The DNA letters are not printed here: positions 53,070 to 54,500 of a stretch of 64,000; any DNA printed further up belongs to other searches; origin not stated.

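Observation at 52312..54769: Compact precursor / unknown enzyme / DMT exporter operon with 4-nt overlaps at both junctions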

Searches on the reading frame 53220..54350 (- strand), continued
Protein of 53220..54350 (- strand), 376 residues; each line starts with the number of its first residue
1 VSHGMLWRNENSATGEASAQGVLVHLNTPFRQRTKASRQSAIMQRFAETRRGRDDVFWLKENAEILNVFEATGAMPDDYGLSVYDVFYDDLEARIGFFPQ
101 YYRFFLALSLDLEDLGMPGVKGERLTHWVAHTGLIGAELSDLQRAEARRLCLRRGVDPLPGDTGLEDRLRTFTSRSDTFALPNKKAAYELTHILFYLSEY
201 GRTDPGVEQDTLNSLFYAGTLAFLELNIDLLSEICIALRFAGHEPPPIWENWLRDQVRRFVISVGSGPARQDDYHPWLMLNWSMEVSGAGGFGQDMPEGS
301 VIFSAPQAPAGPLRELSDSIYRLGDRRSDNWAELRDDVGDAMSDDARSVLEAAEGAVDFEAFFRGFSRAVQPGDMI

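Call 47: find_encoding_contigs(protein=P0197, flank=4000, max_places=1)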
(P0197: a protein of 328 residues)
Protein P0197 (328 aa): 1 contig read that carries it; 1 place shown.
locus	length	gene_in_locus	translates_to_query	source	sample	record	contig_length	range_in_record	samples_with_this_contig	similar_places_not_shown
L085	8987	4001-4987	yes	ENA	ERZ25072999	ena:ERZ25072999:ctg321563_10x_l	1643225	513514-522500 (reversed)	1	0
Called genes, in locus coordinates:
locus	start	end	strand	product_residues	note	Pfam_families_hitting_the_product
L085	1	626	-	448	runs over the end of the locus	PF00275:EPSP_synthase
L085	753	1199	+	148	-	-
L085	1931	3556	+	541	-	-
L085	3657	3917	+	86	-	-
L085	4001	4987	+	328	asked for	PF21843:DUF6902, PF21836:DUF6895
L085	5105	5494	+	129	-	PF13560:HTH_31, PF12844:HTH_19, PF13443:HTH_26, PF01381:HTH_3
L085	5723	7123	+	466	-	PF00474:SSF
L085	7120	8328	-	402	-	PF03453:MoeA_N, PF00994:MoCF_biosynth, PF03454:MoeA_C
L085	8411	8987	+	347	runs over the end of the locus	PF13353:Fer4_12, PF04055:Radical_SAM, PF06463:Mob_synth_C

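Call 48: find_encoding_contigs(protein=P0238, flank=4000, max_places=1)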
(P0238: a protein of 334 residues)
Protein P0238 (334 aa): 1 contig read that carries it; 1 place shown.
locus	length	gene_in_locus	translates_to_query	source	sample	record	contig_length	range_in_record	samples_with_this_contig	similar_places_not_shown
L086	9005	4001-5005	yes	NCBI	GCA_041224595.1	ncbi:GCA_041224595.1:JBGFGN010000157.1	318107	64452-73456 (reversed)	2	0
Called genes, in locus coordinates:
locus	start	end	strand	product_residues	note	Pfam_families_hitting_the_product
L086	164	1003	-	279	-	PF00158:Sigma54_activat (faint), PF07724:AAA_2, PF13401:AAA_22 (weak), PF00004:AAA, PF07728:AAA_5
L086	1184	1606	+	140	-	PF21157:DksA_N, PF01258:zf-dskA_traR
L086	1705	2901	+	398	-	PF01266:DAO (faint), PF01494:FAD_binding_3, PF13450:NAD_binding_8 (faint)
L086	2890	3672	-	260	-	PF03372:Exo_endo_phos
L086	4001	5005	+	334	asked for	PF21843:DUF6902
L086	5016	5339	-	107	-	PF01521:Fe-S_biosyn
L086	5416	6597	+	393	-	PF01966:HD, PF13286:HD_assoc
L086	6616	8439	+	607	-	PF00999:Na_H_Exchanger, PF02254:TrkA_N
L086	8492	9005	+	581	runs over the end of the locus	PF03485:Arg_tRNA_synt_N, PF00750:tRNA-synt_1d, PF00133:tRNA-synt_1 (faint), PF01406:tRNA-synt_1e (faint), PF01921:tRNA-synt_1f (faint), PF05746:DALR_1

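Call 49: find_encoding_contigs(protein=P0283, flank=4000, max_places=1)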
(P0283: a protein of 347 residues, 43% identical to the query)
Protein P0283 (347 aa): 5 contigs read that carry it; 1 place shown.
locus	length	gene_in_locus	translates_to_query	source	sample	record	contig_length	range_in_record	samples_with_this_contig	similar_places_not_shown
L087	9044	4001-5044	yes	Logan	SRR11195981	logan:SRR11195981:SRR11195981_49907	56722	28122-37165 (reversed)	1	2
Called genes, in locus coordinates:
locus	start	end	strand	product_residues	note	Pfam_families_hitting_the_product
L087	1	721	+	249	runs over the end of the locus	PF03472:Autoind_bind, PF00196:GerE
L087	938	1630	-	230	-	PF00196:GerE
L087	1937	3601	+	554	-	-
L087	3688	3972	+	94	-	-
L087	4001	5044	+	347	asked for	PF21843:DUF6902, PF21836:DUF6895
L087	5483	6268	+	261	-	PF00378:ECH_1, PF16113:ECH_2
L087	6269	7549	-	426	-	PF00067:p450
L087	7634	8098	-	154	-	PF12840:HTH_20 (weak), PF13404:HTH_AsnC-type, PF13412:HTH_24, PF22451:NirdL-like_HTH (weak), PF01037:AsnC_trans_reg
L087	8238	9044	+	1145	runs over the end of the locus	PF01558:POR, PF20169:DUF6537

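Call 63: list_cluster_members(proteins=[P0110, P0099, P0022])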
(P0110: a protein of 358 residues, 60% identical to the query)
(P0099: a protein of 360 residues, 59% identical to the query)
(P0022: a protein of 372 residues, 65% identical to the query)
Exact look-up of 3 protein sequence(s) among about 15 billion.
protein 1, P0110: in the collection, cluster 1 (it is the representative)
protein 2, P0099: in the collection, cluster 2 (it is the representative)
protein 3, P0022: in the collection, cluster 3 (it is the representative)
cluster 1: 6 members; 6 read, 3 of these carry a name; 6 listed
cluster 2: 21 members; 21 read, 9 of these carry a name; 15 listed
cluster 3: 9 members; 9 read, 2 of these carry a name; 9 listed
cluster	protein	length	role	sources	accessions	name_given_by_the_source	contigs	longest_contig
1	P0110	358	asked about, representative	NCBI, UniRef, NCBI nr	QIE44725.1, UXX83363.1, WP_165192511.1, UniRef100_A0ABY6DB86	hypothetical protein G5B38_03835 [Pseudohalocynthiibacter aestuariivivens] | Iron-containing redox enzyme n=1 Tax=Roseovarius pelagicus TaxID=2980108 ... | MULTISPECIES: hypothetical protein [Rhodobacterales]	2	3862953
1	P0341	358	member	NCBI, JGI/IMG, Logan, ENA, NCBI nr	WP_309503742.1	hypothetical protein [uncultured Roseovarius sp.]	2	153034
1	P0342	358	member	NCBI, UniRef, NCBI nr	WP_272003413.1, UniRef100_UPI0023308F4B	DUF6902 family protein [Roseovarius sp. ZX-A-9] | DUF6902 family protein n=1 Tax=Roseovarius sp. ZX-A-9 TaxID=3014783 RepID=UPI0023308F4B | hypothetical protein [Roseovarius sp. ZX-A-9]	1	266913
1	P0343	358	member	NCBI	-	-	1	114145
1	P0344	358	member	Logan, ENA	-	-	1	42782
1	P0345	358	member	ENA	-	-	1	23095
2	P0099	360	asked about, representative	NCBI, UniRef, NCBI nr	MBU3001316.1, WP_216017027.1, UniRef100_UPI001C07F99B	hypothetical protein KO491_15840 [Roseovarius nubinhibens] | DUF6902 family protein n=1 Tax=Roseovarius nubinhibens TaxID=314263 RepID=UPI001C07F99B | hypothetical protein [Roseovarius nubinhibens]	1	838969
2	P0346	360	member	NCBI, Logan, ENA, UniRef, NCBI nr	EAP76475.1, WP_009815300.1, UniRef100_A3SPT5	DUF6902 family protein [Roseovarius nubinhibens] | Uncharacterized protein n=1 Tax=Roseovarius nubinhibens (strain ATCC BAA-591 / DSM 15170 ... | hypothetical protein [Roseovarius nubinhibens]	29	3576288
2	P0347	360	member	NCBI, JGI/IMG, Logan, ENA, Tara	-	strand:+ start:206 stop:1288 length:1083 start_codon:yes stop_codon:yes gene_type:complete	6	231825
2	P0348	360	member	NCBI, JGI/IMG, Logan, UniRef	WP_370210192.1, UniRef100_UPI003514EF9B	hypothetical protein [Roseovarius sp.] | DUF6902 family protein n=1 Tax=Roseovarius sp. TaxID=1486281 RepID=UPI003514EF9B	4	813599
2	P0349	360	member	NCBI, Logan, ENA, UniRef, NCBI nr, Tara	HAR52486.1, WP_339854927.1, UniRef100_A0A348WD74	DUF6902 family protein [Roseovarius nubinhibens] | Uncharacterized protein n=1 Tax=Roseovarius nubinhibens TaxID=314263 ... | hypothetical protein [Roseovarius nubinhibens]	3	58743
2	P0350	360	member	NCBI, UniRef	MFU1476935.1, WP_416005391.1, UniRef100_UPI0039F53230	DUF6902 family protein [Roseovarius sp. C7] | DUF6902 family protein n=1 Tax=Roseovarius sp. C7 TaxID=3398643 RepID=UPI0039F53230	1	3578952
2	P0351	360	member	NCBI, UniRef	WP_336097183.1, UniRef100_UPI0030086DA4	DUF6902 family protein [Roseovarius sp. CH_XMU1461] | DUF6902 family protein n=1 Tax=Roseovarius sp. CH_XMU1461 TaxID=3107777 ...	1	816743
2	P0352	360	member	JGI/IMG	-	hypothetical protein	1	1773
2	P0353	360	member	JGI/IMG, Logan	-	hypothetical protein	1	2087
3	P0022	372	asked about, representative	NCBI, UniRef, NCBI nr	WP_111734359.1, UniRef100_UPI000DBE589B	DUF6902 family protein [Roseovarius amoyensis] | DUF6902 family protein n=1 Tax=Roseovarius amoyensis TaxID=2211448 RepID=UPI000DBE589B | hypothetical protein [Roseovarius amoyensis]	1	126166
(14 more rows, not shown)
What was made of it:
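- On Heme-oxygenase-like di-iron / 'iron-containing redox enzyme' (the name one source gives to a homologue): The name appears once, for a Roseovarius pelagicus entry (call 63).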

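Call 71: find_homologous_proteins(query=A5, max_evalue=0.001)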
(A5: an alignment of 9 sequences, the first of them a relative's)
Query A5 (9 sequences) (398 aa, profile of the alignment): 1193 proteins with E <= 0.001 among 8000 candidates; the best 120 are listed.
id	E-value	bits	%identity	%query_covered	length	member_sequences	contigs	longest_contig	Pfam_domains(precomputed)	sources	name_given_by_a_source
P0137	4.9e-151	521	42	84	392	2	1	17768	PF21843.3,PF21836.3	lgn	-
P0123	7.5e-151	521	38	85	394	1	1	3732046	PF21843.3,PF21836.3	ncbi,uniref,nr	ncbi:DUF6902 family protein [Pseudooceanicola algae]|uniref:Uncharacterized protein n=1 Tax=Pseudooc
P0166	1.9e-149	516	49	85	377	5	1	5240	PF21843.3,PF21836.3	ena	-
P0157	9.2e-148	510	49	61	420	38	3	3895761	PF21843.3,PF21836.3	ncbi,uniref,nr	ncbi:hypothetical protein PhaeoP83_02214 [Phaeobacter inhibens]|uniref:Uncharacterized protein n=1 T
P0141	3.4e-147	509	100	100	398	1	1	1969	PF21843.3,PF21836.3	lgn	-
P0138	4.9e-146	505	41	84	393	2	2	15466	PF21843.3,PF21836.3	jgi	jgi:hypothetical protein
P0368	1.8e-143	496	43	85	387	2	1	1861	PF21843.3,PF21836.3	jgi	jgi:hypothetical protein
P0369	2.4e-143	496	46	84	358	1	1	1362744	PF21843.3,PF21836.3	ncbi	ncbi:DUF6902 family protein [Arenibacterium sp. CAU 1754]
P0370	4.0e-143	495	43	84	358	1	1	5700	PF21843.3,PF21836.3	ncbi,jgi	-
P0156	5.6e-143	495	41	82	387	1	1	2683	PF21843.3,PF21836.3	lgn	-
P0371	1.6e-142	493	41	84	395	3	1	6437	PF21843.3,PF21836.3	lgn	-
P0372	3.9e-142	492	44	84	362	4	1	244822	PF21843.3,PF21836.3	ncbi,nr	ncbi:MAG: hypothetical protein L3J36_03370 [Rhodobacteraceae bacterium]|nr:hypothetical protein [Par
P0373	9.9e-142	491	45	86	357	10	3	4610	PF21843.3,PF21836.3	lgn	-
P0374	1.0e-141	490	46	84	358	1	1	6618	PF21843.3,PF21836.3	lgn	-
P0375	1.6e-141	490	44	86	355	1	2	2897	PF21843.3,PF21836.3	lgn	-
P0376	2.4e-141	489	43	85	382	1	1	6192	PF21843.3,PF21836.3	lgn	-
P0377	2.9e-141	489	44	84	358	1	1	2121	PF21843.3,PF21836.3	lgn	-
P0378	3.1e-141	489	44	84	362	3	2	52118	PF21843.3,PF21836.3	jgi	-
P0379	6.5e-141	488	47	85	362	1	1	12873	PF21843.3,PF21836.3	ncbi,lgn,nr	ncbi:MAG: hypothetical protein OIF47_15315 [Marinibacterium sp.]|nr:hypothetical protein [Marinibact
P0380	1.0e-140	487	45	85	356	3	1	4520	PF21843.3,PF21836.3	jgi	jgi:hypothetical protein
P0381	1.2e-140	487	45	84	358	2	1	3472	PF21843.3,PF21836.3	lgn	-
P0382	1.2e-140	487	44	85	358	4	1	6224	PF21843.3,PF21836.3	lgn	-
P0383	1.3e-140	487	45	84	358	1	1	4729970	PF21843.3,PF21836.3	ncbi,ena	-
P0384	1.6e-140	487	44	85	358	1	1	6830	PF21843.3,PF21836.3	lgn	-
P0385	1.6e-140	487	43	86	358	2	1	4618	PF21843.3,PF21836.3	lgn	-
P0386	2.2e-140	486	44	84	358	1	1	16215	PF21843.3,PF21836.3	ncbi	-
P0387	2.8e-140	486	45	86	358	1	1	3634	PF21843.3,PF21836.3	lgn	-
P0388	2.8e-140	486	46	84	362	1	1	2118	PF21843.3,PF21836.3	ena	-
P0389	2.8e-140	486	43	86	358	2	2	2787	PF21843.3,PF21836.3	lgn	-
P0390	4.1e-140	485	43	88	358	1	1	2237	PF21843.3,PF21836.3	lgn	-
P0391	4.5e-140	485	44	84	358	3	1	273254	PF21843.3,PF21836.3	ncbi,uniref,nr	ncbi:DUF6902 family protein [Sedimentitalea todarodis]|uniref:Uncharacterized protein n=1 Tax=Sedime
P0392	4.5e-140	485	46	86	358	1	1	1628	PF21843.3,PF21836.3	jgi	jgi:uncharacterized protein DUF6902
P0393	4.8e-140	485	43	85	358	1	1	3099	PF21843.3,PF21836.3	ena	-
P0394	5.8e-140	485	43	85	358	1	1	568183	PF21843.3,PF21836.3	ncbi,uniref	ncbi:DUF6902 family protein [Microbulbifer sp. S227A]|uniref:DUF6902 family protein n=1 Tax=Microbul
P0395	6.3e-140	485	43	85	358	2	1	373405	PF21843.3,PF21836.3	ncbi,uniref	ncbi:hypothetical protein AB9K34_20710 [Sedimentitalea sp. XS_ASV28]|uniref:DUF6902 family protein n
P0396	6.4e-140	485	43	85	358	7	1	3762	PF21843.3,PF21836.3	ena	-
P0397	7.1e-140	484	45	81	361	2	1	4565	PF21843.3,PF21836.3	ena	-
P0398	9.9e-140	484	44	84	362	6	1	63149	PF21843.3,PF21836.3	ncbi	-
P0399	1.0e-139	484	45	83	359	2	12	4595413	PF21843.3,PF21836.3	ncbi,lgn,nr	ncbi:hypothetical protein K3727_10540 [Rhodobacteraceae bacterium M382]|nr:hypothetical protein K372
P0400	1.1e-139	484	44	84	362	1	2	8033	PF21843.3,PF21836.3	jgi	jgi:Domain of unknown function (DUF6902)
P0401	1.1e-139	484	46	84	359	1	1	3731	PF21843.3,PF21836.3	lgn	-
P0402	1.2e-139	484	44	85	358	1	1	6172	PF21843.3,PF21836.3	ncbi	-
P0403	1.3e-139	484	43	86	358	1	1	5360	PF21843.3,PF21836.3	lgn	-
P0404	1.5e-139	483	45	85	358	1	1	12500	PF21843.3,PF21836.3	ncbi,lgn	ncbi:MAG: hypothetical protein AAGA05_06015 [Pseudomonadota bacterium]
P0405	1.7e-139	483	44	85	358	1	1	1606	PF21843.3,PF21836.3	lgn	-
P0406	2.0e-139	483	45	84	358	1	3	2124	PF21843.3,PF21836.3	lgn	-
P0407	2.2e-139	483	45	86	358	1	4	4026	PF21843.3,PF21836.3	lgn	-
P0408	2.3e-139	483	45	86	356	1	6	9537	PF21843.3,PF21836.3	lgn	-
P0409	2.4e-139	483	46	82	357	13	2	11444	PF21843.3,PF21836.3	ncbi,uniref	ncbi:hypothetical protein [Pseudooceanicola sp.]|uniref:DUF6902 family protein n=1 Tax=Pseudooceanic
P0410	2.5e-139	483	44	85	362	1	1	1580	PF21843.3,PF21836.3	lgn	-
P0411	2.6e-139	483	43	84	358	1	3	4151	PF21843.3,PF21836.3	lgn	-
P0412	3.0e-139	482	44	85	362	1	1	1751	PF21843.3,PF21836.3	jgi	jgi:Domain of unknown function (DUF6902)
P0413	3.4e-139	482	43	84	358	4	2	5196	PF21843.3,PF21836.3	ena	-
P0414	3.8e-139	482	45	85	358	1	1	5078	PF21843.3,PF21836.3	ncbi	-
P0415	4.0e-139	482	44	83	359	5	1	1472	PF21843.3,PF21836.3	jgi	jgi:hypothetical protein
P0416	4.1e-139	482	45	84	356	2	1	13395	PF21843.3,PF21836.3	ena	-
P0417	4.5e-139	482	45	85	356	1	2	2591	PF21843.3,PF21836.3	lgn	-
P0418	4.5e-139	482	46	84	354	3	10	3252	PF21843.3,PF21836.3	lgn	-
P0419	4.7e-139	482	46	84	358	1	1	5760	PF21843.3,PF21836.3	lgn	-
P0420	4.9e-139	482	44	84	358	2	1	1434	PF21843.3,PF21836.3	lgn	-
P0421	5.3e-139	482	46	85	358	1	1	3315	PF21843.3,PF21836.3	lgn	-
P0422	5.3e-139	482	42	85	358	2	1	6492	PF21843.3,PF21836.3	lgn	-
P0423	5.9e-139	481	45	84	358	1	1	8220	PF21843.3,PF21836.3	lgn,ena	-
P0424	6.4e-139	481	43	84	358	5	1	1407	PF21843.3,PF21836.3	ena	-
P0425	6.6e-139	481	43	92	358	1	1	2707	PF21843.3,PF21836.3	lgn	-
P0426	7.7e-139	481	43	83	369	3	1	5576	PF21843.3,PF21836.3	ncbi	-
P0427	7.8e-139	481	45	84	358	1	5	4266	PF21843.3,PF21836.3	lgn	-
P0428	8.6e-139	481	43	84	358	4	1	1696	PF21843.3,PF21836.3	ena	-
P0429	9.9e-139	481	44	84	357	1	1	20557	PF21843.3,PF21836.3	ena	-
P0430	1.0e-138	481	44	93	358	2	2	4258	PF21843.3,PF21836.3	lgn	-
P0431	1.4e-138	480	45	85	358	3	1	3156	PF21843.3,PF21836.3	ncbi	-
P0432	1.7e-138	480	43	84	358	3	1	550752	PF21843.3,PF21836.3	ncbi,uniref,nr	ncbi:DUF6902 family protein [Phaeobacter marinintestinus]|uniref:DUF6902 family protein n=1 Tax=Fals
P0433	1.7e-138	480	42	84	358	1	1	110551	PF21843.3,PF21836.3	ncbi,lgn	ncbi:MAG: DUF6902 family protein [Jhaorihella sp.]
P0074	1.7e-138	480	47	82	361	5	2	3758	PF21843.3,PF21836.3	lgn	-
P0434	1.8e-138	480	47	84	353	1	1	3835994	PF21843.3,PF21836.3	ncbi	ncbi:DUF6902 family protein [Roseobacteraceae bacterium NS-SX3]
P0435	2.1e-138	480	44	83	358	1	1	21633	PF21843.3,PF21836.3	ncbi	ncbi:MAG: hypothetical protein AB3N23_17770 [Paracoccaceae bacterium]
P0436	2.1e-138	480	45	84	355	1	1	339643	PF21843.3,PF21836.3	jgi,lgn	-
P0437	2.4e-138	479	44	83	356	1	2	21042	PF21843.3,PF21836.3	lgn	-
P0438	2.4e-138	479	44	84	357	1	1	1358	PF21843.3,PF21836.3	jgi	-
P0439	2.6e-138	479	43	85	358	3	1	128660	PF21843.3,PF21836.3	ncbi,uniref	ncbi:hypothetical protein [Sedimentitalea sp.]|uniref:DUF6902 family protein n=1 Tax=Sedimentitalea 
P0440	2.6e-138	479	47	83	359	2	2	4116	PF21843.3,PF21836.3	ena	-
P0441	2.7e-138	479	43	84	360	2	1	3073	PF21843.3,PF21836.3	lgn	-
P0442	2.8e-138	479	45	84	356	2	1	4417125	PF21843.3,PF21836.3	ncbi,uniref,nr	ncbi:hypothetical protein EBB79_12575 [Parasedimentitalea marina]|uniref:Uncharacterized protein n=1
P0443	2.9e-138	479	48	85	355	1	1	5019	PF21843.3,PF21836.3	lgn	-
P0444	3.0e-138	479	41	84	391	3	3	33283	PF21843.3,PF21836.3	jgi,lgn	jgi:Domain of unknown function (DUF6902)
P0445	3.4e-138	479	44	84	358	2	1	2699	PF21843.3,PF21836.3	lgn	-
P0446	3.4e-138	479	46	85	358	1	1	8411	PF21843.3,PF21836.3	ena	-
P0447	3.7e-138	479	44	84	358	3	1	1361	PF21843.3,PF21836.3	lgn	-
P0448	3.7e-138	479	45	84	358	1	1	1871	PF21843.3,PF21836.3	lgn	-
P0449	3.9e-138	479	44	86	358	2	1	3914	PF21843.3,PF21836.3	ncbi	-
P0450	4.2e-138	479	44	85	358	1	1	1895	PF21843.3,PF21836.3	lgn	-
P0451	4.7e-138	478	45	84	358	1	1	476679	PF21843.3,PF21836.3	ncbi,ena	-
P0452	5.0e-138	478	44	85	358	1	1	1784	PF21843.3,PF21836.3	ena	-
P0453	5.1e-138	478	44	85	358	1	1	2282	PF21843.3,PF21836.3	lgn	-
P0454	5.7e-138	478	47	84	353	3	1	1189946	PF21843.3,PF21836.3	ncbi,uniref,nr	ncbi:hypothetical protein N6L27_03085 [Leisingera sp. SS27]|uniref:DUF6902 family protein n=1 Tax=Le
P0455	5.8e-138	478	46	84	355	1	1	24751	PF21843.3,PF21836.3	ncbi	-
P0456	5.9e-138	478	43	84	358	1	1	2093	PF21843.3,PF21836.3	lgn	-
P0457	6.8e-138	478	45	86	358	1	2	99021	PF21843.3,PF21836.3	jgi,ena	-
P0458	7.4e-138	478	43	86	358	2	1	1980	PF21843.3,PF21836.3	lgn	-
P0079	8.1e-138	478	45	84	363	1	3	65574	PF21843.3,PF21836.3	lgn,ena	-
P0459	8.1e-138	478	46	84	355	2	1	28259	PF21843.3,PF21836.3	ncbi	-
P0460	8.2e-138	478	47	85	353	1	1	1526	PF21843.3,PF21836.3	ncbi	-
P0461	8.6e-138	478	44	85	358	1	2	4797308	PF21843.3,PF21836.3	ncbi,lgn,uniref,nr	ncbi:hypothetical protein [Thalassococcus sp. S3]|uniref:DUF6902 family protein n=1 Tax=Thalassococc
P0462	9.3e-138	477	44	87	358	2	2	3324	PF21843.3,PF21836.3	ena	-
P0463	9.5e-138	477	45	86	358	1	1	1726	PF21843.3,PF21836.3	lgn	-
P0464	9.6e-138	477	45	84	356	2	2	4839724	PF21843.3,PF21836.3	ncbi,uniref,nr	ncbi:DUF6902 family protein [Parasedimentitalea psychrophila]|uniref:Uncharacterized protein n=1 Tax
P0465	1.0e-137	477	47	84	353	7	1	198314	PF21843.3,PF21836.3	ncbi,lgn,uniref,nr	ncbi:DUF6902 family protein [Leisingera sp. JC1]|uniref:DUF6902 family protein n=1 Tax=Leisingera sp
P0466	1.0e-137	477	44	85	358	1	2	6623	PF21843.3,PF21836.3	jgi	jgi:hypothetical protein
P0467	1.0e-137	477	46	84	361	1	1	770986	PF21843.3,PF21836.3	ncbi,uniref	ncbi:DUF6902 family protein [Roseovarius sp. S1116L3]|uniref:DUF6902 family protein n=1 Tax=Roseovar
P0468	1.1e-137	477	43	84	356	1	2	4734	PF21843.3,PF21836.3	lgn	-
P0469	1.1e-137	477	43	85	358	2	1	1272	PF21843.3,PF21836.3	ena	-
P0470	1.2e-137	477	44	84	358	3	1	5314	PF21843.3,PF21836.3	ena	-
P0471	1.2e-137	477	46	84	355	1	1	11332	PF21843.3,PF21836.3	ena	-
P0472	1.3e-137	477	40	84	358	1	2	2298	PF21843.3,PF21836.3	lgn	-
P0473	1.4e-137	477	44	85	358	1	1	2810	PF21843.3,PF21836.3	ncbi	-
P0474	1.7e-137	477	43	85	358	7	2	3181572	PF21843.3,PF21836.3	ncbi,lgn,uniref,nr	ncbi:DUF6902 family protein [Jhaorihella thermophila]|uniref:Uncharacterized protein n=1 Tax=Jhaorih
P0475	1.9e-137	476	42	89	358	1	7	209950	PF21843.3,PF21836.3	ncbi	ncbi:MAG: hypothetical protein ABJI96_09875 [Paracoccaceae bacterium]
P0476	2.0e-137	476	41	86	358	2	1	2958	PF21843.3,PF21836.3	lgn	-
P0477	2.0e-137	476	44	84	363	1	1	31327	PF21843.3,PF21836.3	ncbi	ncbi:MAG: hypothetical protein AB8B51_14525 [Sedimentitalea sp.]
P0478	2.1e-137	476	47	84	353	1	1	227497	PF21843.3,PF21836.3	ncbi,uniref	ncbi:DUF6902 family protein [Leisingera sp. D0M16]|uniref:DUF6902 family protein n=1 Tax=Leisingera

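Call 72: find_encoding_contigs(protein=P0157, flank=4000, max_places=1)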
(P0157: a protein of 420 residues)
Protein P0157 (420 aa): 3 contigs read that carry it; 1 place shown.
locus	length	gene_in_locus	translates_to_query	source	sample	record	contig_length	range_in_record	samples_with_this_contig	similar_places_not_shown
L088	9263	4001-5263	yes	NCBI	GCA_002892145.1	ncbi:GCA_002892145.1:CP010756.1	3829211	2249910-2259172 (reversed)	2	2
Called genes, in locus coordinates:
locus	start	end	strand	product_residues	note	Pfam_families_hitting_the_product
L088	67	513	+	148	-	PF21157:DksA_N, PF01258:zf-dskA_traR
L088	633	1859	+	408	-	PF00070:Pyr_redox (faint), PF01266:DAO (faint), PF01494:FAD_binding_3, PF03486:HI0933_like (faint), PF04820:Trp_halogenase (faint), PF07992:Pyr_redox_2 (faint), PF13450:NAD_binding_8 (weak)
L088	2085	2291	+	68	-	PF00313:CSD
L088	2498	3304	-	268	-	PF03372:Exo_endo_phos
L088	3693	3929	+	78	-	-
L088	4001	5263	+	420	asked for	PF21843:DUF6902, PF21836:DUF6895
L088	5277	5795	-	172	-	PF04239:DUF421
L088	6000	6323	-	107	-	PF01521:Fe-S_biosyn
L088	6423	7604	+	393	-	PF01966:HD, PF13286:HD_assoc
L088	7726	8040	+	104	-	PF03795:YCII (weak)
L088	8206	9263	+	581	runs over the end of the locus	PF03485:Arg_tRNA_synt_N, PF00750:tRNA-synt_1d, PF01921:tRNA-synt_1f (faint), PF01406:tRNA-synt_1e (faint), PF09334:tRNA-synt_1g (faint), PF00133:tRNA-synt_1 (faint), PF05746:DALR_1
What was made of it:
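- The DMT gene is absent in P. inhibens (call 72). The DMT gene is dispensable in P. inhibens (call 72).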
